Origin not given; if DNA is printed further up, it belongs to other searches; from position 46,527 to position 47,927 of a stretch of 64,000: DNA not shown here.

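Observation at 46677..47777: Membrane-anchored ERG6/SMT-type sterol C-methyltransferase homologue in a bacterial chromosome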

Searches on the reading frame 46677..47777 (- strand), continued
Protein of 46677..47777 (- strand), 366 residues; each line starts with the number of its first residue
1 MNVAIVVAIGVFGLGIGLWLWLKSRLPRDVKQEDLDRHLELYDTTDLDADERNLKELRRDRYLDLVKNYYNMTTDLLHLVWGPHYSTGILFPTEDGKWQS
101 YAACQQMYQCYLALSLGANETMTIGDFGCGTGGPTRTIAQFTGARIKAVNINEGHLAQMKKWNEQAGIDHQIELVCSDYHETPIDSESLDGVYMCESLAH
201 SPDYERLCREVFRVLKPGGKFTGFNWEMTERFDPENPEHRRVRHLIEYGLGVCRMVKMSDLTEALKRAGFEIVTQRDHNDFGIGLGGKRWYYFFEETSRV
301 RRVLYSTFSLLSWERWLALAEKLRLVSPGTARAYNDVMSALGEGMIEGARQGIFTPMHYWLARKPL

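Call 62: find_encoding_contigs(protein=P0003, flank=6000, max_places=1)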
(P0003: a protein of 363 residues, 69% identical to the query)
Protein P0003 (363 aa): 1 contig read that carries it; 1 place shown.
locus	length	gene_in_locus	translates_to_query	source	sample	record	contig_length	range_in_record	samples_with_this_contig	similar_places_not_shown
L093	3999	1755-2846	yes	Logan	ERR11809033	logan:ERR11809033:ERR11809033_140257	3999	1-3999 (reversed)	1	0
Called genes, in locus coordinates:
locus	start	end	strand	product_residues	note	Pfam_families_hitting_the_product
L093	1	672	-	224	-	?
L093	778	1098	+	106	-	-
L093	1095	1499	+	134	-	PF13473:Cupredoxin_1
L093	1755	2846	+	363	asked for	PF02353:CMAS (weak), PF01209:Ubie_methyltran, PF13489:Methyltransf_23, PF08241:Methyltransf_11, PF08242:Methyltransf_12, PF13649:Methyltransf_25, PF13847:Methyltransf_31, PF08498:Sterol_MT_C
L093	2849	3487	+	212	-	PF21006:NHase_beta_N, PF02211:NHase_beta_C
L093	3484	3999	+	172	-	?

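Call 66: find_encoding_contigs(protein=P0021, flank=3000, max_places=2)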
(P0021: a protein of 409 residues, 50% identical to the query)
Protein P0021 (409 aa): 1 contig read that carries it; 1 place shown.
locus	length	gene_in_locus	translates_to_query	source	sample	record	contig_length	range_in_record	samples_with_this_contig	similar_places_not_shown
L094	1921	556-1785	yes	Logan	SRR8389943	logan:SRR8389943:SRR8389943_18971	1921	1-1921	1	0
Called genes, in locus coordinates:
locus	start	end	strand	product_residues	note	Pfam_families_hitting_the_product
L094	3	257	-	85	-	?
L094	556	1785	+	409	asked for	PF01209:Ubie_methyltran (weak), PF13847:Methyltransf_31, PF08241:Methyltransf_11, PF08242:Methyltransf_12 (weak), PF13649:Methyltransf_25, PF08498:Sterol_MT_C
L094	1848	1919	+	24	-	?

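Call 89: list_cluster_members(proteins=[P0007, P0009, P0004, P0006, P0008, P0013, P0020, P0016, P0018, P0024])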
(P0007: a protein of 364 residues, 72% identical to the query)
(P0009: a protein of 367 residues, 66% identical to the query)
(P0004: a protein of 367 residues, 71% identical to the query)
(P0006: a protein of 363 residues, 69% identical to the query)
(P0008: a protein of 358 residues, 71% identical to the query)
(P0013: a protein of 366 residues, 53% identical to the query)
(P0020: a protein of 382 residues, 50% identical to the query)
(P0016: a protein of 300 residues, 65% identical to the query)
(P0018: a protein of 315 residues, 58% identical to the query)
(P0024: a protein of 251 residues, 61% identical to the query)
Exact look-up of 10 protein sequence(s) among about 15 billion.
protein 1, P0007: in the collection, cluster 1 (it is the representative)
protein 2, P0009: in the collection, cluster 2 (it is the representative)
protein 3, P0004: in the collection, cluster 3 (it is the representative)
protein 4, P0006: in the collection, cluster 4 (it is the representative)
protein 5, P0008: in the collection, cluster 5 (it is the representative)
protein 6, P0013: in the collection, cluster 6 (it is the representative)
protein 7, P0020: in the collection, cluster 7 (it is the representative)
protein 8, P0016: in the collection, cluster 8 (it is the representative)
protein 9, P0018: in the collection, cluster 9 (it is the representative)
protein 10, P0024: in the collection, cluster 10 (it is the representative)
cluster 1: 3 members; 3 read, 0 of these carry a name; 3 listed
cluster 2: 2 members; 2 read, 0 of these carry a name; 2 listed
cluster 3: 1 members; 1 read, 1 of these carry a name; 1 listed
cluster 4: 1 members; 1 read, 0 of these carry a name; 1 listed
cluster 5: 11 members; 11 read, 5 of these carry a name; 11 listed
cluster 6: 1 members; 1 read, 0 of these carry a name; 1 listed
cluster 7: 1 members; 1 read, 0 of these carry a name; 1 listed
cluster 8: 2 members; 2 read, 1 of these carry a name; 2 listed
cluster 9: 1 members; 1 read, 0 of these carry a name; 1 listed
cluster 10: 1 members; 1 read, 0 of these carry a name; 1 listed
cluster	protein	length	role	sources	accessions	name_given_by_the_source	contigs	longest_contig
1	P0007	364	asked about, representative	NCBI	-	-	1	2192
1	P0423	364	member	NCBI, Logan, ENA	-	-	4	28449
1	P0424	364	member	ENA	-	-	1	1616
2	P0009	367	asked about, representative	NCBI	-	-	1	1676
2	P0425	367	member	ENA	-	-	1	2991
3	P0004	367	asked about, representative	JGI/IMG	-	sterol 24-C-methyltransferase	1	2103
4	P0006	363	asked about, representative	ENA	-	-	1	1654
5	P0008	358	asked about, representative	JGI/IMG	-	sterol 24-C-methyltransferase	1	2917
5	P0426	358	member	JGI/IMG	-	sterol 24-C-methyltransferase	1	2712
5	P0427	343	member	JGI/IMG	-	sterol 24-C-methyltransferase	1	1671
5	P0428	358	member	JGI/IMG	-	sterol 24-C-methyltransferase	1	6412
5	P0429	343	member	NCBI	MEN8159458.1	MAG: methyltransferase domain-containing protein [Myxococcota bacterium]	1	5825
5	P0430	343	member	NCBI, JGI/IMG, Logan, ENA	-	-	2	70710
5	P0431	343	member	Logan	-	-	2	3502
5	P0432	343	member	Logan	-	-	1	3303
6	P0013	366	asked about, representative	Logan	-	-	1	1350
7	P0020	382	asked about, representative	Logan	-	-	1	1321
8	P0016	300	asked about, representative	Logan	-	-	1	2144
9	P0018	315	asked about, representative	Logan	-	-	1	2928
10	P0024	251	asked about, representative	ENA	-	-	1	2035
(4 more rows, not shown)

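Call 90: find_encoding_contigs(protein=P0430, flank=10000, max_places=2)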
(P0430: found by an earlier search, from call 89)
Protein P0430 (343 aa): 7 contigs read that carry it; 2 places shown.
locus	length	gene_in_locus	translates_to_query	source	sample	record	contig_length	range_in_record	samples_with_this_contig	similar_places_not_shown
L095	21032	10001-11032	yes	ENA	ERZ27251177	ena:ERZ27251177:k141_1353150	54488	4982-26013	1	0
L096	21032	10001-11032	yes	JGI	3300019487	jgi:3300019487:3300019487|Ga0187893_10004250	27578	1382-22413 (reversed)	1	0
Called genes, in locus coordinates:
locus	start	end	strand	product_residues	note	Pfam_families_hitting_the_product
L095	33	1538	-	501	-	PF06977:SdiA-regulated (faint), PF22352:K319L-like_PKD, PF18998:Flg_new_2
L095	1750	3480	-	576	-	PF01436:NHL (faint), PF22352:K319L-like_PKD, PF18998:Flg_new_2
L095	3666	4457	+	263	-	PF00378:ECH_1, PF16113:ECH_2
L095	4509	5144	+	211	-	-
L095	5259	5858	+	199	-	-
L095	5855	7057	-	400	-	PF00149:Metallophos (weak)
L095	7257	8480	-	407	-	PF00067:p450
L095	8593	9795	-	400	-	PF00487:FA_desaturase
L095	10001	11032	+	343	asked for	PF02353:CMAS (weak), PF13489:Methyltransf_23 (weak), PF01209:Ubie_methyltran, PF13847:Methyltransf_31, PF08241:Methyltransf_11, PF08242:Methyltransf_12 (weak), PF13649:Methyltransf_25, PF08498:Sterol_MT_C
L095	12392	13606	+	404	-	PF00067:p450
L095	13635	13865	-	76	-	-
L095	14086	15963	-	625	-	-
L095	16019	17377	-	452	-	PF09913:DUF2142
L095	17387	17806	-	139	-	PF10066:DUF2304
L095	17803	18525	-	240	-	PF00535:Glycos_transf_2, PF13641:Glyco_tranf_2_3 (weak)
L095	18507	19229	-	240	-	PF13489:Methyltransf_23, PF02353:CMAS, PF13847:Methyltransf_31, PF08241:Methyltransf_11, PF08242:Methyltransf_12, PF13649:Methyltransf_25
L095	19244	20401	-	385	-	PF00478:IMPDH (weak), PF03060:NMO, PF01070:FMN_dh (weak)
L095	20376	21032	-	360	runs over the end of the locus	PF00848:Ring_hydroxyl_A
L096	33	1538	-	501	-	PF06977:SdiA-regulated (faint), PF22352:K319L-like_PKD, PF18998:Flg_new_2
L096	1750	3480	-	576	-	PF01436:NHL (faint), PF22352:K319L-like_PKD, PF18998:Flg_new_2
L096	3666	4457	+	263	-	PF00378:ECH_1, PF16113:ECH_2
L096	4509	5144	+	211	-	-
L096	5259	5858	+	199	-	-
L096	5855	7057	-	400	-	PF00149:Metallophos (weak)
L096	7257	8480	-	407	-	PF00067:p450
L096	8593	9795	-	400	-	PF00487:FA_desaturase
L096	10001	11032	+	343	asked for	PF02353:CMAS (weak), PF13489:Methyltransf_23 (weak), PF01209:Ubie_methyltran, PF13847:Methyltransf_31, PF08241:Methyltransf_11, PF08242:Methyltransf_12 (weak), PF13649:Methyltransf_25, PF08498:Sterol_MT_C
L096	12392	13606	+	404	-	PF00067:p450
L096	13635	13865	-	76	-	-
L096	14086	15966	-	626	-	-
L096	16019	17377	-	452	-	PF09913:DUF2142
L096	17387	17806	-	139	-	PF10066:DUF2304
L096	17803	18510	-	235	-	PF00535:Glycos_transf_2, PF13641:Glyco_tranf_2_3 (weak)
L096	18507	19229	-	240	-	PF13489:Methyltransf_23, PF02353:CMAS, PF13847:Methyltransf_31, PF08241:Methyltransf_11, PF08242:Methyltransf_12, PF13649:Methyltransf_25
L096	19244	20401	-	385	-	PF00478:IMPDH (weak), PF03060:NMO, PF01070:FMN_dh (weak)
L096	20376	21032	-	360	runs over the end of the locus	PF00848:Ring_hydroxyl_A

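Call 91: predict_structure(alignment_id=A3)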
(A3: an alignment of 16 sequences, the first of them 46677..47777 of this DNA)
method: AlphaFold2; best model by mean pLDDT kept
length: 366 residues; sequences in the alignment: 16
mean_pLDDT: 79.5   pTM: 0.81
mean pLDDT of the five models: 79.5, 76.3, 74.7, 72.4, 65.3
residues with pLDDT >= 90: 108; 70-90: 184; 50-70: 45; < 50: 29
segments of 3 or more residues with pLDDT < 50: 79-84, 289-311
pLDDT, mean of each block of 10 residues (from residue 1): 86 81 63 79 85 88 81 58 53 72 80 94 86 82 90 76 87 84 94 85 92 98 91 94 89 89 97 82 59 38 35 66 74 76 81 86 97
secondary structure, 60 per line:
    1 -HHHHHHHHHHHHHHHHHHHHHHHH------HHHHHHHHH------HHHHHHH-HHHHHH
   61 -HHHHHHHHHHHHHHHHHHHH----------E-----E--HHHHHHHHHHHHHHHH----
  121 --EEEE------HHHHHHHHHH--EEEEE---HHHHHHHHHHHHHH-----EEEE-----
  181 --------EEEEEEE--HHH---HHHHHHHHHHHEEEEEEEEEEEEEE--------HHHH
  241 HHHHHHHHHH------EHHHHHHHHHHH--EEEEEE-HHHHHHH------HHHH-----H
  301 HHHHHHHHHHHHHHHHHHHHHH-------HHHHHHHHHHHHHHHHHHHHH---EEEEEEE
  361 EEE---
elements in order: H2-25 H32-40 H47-53 H55-60 H62-81 H101-116 E123-126 H133-142 E145-149 H153-166 E172-175 E189-195 H204-214 E215-228 H237-250 H258-268 E271-276 H278-284 H291-294 H300-322 H330-350 E354-363

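Call 93: search_solved_structures(query=L095:12392-13606:+, max_evalue=1e-70)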
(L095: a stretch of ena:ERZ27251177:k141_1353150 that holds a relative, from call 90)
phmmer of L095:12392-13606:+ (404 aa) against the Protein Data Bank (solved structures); distinct sequences matched with E-value up to 1e-70: 14.
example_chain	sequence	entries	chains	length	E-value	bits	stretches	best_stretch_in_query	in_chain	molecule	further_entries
2yoo_A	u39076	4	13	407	6.5e-110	371.3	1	6-403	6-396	P450 HEME-THIOLATE PROTEIN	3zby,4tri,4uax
8vxi_A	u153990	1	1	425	3.3e-107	362.3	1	19-403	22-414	CYP125MRCA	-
8vxg_A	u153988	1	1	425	3.8e-106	358.9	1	19-403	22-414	CYP125MRCA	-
8a6w_B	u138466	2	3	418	1.1e-105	357.3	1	7-403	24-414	Steroid C26-monooxygenase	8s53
2xkr_A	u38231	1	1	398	1.6e-105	356.7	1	8-403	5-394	PUTATIVE CYTOCHROME P450 142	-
7p5t_A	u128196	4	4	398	1.7e-105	356.7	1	8-403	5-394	Steroid C26-monooxygenase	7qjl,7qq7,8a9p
7smz_A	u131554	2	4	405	3.7e-105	355.6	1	7-403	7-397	Cytochrome P450 142A3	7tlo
7sh5_A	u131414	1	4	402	1.9e-103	349.9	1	7-403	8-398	Cytochrome P450 142A3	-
2wm4_A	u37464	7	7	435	2.5e-80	273.8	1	25-400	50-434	PUTATIVE CYTOCHROME P450 124 | Methyl-branched lipid omega-hydroxylase | CYP124 in complex with inhibitor carbethoxyhexyl imidazole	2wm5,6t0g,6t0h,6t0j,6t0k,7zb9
8fjo_A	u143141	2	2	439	4.4e-80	273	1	26-400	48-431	Cytochrome P450 124A1, Cyp124A1 | Cytochrome P450 124A1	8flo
6t0f_A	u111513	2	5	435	4.6e-80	272.9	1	27-400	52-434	Methyl-branched lipid omega-hydroxylase | CYP124 in complex with inhibitor compound 5'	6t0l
6cvc_A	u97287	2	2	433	4.6e-80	272.9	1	26-400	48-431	Cytochrome P450 124A1, Cyp124A1 | Cytochrome P450 124A1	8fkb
8gdi_A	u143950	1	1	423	4.8e-80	272.9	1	26-400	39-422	Cytochrome P450 124A1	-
6bld_A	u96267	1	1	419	3.2e-73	250.4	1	37-400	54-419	Cytochrome P450 268A2 Cyp268A2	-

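Call 94: search_solved_structures(query=L095:7257-8480:-, max_evalue=1e-75)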
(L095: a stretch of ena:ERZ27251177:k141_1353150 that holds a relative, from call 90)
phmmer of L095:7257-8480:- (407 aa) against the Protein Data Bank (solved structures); distinct sequences matched with E-value up to 1e-75: 7.
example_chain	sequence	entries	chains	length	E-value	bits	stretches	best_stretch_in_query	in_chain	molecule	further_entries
7y9o_A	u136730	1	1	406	8.4e-84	285.1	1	16-386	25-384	Cytochrome P450 monooxygenase YjiB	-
4rm4_A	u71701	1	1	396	9.7e-83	281.6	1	18-383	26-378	Cytochrome P450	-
7y97_A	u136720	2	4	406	8.5e-82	278.5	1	16-387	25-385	Cytochrome P450 monooxygenase YjiB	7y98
6gmf_A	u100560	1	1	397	8.6e-82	278.5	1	14-404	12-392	Putative cytochrome P450 hydroxylase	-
5vws_A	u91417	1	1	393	2e-80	274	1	25-403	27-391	Cytochrome P450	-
8vxi_A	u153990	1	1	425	8.6e-80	271.9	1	18-406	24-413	CYP125MRCA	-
8vxg_A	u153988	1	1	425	8.1e-79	268.7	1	18-405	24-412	CYP125MRCA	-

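Call 97: search_protein_families(library=pfam, proteins=[L095:11180-12211:-, L095:8593-9795:-, L095:20376-21032:-, L095:14086-15963:-, L095:4509-5144:+, L095:5259-5858:+], max_evalue=0.01)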
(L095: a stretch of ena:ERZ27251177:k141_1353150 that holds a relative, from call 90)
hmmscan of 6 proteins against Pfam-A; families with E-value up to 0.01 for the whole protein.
L095:11180-12211:- (344 aa): 0 families

L095:8593-9795:- (400 aa): 1 family
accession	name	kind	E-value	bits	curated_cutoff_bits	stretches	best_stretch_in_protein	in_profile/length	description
PF00487.30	FA_desaturase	-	1.3e-18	68.1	29.7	1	125-345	10-245/253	Fatty acid desaturase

L095:20376-21032:- (218 aa): 1 family
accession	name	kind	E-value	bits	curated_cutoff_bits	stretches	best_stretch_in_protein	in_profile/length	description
PF00848.25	Ring_hydroxyl_A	-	2e-18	67.5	24.9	1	5-159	1-169/208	Ring hydroxylating alpha subunit (catalytic domain)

L095:14086-15963:- (625 aa): 0 families

L095:4509-5144:+ (211 aa): 0 families

L095:5259-5858:+ (199 aa): 1 family
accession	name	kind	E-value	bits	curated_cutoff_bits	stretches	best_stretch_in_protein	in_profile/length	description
PF15105.11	TMEM61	-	0.0061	16.8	30.1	1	30-81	4-50/189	TMEM61 protein family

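Call 98: list_cluster_members(proteins=[L005:2809-4188:-, L088:2792-4372:+, L088:1513-2631:-, L088:253-1422:+, L089:5342-6340:-, L089:1129-2340:-, L004:12125-13027:+, L004:13075-14817:-, L090:1882-3204:-, L006:1596-2798:-])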
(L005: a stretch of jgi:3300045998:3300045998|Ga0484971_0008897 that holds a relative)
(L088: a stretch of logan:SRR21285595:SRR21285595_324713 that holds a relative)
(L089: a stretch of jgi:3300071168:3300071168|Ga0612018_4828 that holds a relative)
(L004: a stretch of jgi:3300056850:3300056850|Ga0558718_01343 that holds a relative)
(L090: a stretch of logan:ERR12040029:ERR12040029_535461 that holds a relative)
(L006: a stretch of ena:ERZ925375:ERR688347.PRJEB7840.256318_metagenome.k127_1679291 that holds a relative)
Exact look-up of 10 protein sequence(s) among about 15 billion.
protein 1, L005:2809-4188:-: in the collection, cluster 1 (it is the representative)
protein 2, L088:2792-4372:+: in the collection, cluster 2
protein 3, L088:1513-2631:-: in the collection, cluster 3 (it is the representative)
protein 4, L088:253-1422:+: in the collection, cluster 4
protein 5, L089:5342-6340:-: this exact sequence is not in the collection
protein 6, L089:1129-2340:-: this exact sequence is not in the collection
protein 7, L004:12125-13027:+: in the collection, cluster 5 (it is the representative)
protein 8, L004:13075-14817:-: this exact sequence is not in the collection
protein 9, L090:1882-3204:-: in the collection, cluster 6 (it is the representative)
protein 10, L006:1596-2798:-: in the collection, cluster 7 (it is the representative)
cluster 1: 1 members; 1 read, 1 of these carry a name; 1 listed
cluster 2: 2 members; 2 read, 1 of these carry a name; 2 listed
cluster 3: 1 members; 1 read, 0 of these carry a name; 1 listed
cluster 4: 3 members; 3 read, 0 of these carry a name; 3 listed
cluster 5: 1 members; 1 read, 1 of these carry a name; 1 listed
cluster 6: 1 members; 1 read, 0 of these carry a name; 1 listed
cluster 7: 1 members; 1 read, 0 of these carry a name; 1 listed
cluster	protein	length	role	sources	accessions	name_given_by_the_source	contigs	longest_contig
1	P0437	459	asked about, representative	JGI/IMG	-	hypothetical protein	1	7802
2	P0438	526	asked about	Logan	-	-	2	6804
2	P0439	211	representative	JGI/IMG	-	hypothetical protein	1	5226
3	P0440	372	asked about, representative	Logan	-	-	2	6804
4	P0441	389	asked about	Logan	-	-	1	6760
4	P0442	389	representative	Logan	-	-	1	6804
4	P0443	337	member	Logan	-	-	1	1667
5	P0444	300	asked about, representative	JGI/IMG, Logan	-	hypothetical protein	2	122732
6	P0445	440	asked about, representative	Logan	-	-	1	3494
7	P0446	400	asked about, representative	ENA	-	-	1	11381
